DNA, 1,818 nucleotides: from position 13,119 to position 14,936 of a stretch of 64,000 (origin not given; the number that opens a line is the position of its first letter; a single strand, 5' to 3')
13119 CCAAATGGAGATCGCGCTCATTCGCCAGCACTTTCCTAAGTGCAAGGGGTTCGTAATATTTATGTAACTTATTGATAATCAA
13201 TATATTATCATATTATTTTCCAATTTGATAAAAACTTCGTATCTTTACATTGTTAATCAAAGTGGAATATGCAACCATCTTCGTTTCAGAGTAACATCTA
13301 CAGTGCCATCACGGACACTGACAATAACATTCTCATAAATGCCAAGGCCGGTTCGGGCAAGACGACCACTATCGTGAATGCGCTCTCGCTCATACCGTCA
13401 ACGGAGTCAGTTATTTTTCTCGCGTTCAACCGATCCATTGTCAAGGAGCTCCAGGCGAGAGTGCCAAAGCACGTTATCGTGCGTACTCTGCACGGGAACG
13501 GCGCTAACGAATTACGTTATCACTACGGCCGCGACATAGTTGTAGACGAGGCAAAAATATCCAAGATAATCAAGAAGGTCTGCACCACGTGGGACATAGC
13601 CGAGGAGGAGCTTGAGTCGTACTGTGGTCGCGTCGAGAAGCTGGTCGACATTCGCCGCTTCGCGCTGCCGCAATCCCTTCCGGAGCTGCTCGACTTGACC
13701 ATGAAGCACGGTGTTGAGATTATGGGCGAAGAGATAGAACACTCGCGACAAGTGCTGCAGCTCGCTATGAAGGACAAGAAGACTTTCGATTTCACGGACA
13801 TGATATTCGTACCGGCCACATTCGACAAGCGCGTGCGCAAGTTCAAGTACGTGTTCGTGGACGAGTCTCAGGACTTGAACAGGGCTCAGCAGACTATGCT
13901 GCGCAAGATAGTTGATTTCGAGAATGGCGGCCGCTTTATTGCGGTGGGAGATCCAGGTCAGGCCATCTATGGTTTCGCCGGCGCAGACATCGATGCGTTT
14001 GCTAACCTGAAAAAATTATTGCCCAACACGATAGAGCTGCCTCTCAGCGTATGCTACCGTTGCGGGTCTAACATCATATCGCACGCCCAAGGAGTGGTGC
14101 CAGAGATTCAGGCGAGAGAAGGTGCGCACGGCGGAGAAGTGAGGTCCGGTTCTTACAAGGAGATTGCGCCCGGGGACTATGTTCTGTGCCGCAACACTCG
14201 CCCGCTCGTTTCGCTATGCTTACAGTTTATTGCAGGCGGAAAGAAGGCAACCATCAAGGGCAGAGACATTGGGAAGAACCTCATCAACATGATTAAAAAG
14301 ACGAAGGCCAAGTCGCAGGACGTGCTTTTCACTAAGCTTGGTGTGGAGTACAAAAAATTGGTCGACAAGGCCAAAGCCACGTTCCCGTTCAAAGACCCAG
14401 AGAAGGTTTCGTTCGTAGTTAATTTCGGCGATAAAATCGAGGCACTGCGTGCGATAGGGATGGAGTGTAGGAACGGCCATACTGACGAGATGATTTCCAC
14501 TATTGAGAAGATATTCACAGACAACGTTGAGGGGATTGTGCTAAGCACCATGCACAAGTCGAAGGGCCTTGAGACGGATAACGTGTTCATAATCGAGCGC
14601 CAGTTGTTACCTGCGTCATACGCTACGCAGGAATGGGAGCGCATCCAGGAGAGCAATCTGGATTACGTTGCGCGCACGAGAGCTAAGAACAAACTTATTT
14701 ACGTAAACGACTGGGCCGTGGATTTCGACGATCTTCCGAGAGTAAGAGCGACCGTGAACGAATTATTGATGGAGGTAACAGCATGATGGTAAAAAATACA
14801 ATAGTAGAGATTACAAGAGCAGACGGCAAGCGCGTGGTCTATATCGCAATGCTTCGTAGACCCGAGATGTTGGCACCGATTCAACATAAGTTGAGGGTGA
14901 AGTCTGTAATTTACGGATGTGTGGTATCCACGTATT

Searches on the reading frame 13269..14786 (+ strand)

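Call 55: search_protein_families(library=pfam, proteins=[window:13269-14786:+], max_evalue=0.001)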
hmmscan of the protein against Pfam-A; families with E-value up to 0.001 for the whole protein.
window:13269-14786:+ (505 aa): 8 families
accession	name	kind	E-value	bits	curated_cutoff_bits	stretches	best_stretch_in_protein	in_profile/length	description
PF00580.27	UvrD-helicase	-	2.5e-26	93.4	23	1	12-249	7-268/271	UvrD/REP helicase N-terminal domain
PF13245.12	AAA_19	-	1.1e-13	52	25.1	1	17-236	10-133/134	AAA domain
PF13361.12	UvrD_C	-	5.2e-12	46.3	25.6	1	416-477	281-344/350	UvrD-like helicase C-terminal domain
PF13604.12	AAA_30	-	7.3e-08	32.8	27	1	7-96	6-98/191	AAA domain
PF01443.25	Viral_helicase1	-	3.3e-07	30.8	21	0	425-480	179-228/228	Viral superfamily 1 RNA helicase core domain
PF13538.12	UvrD_C_2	-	3e-06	27.4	27.4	1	423-477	2-50/52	UvrD-like helicase C-terminal domain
PF04851.21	ResIII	-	6.2e-05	23.4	22.5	1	9-66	14-74/164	Type III restriction enzyme, res subunit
PF09848.15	SLFN-g3_helicase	-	7.1e-05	22.7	24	0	159-266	47-162/354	Schlafen group 3, DNA/RNA helicase domain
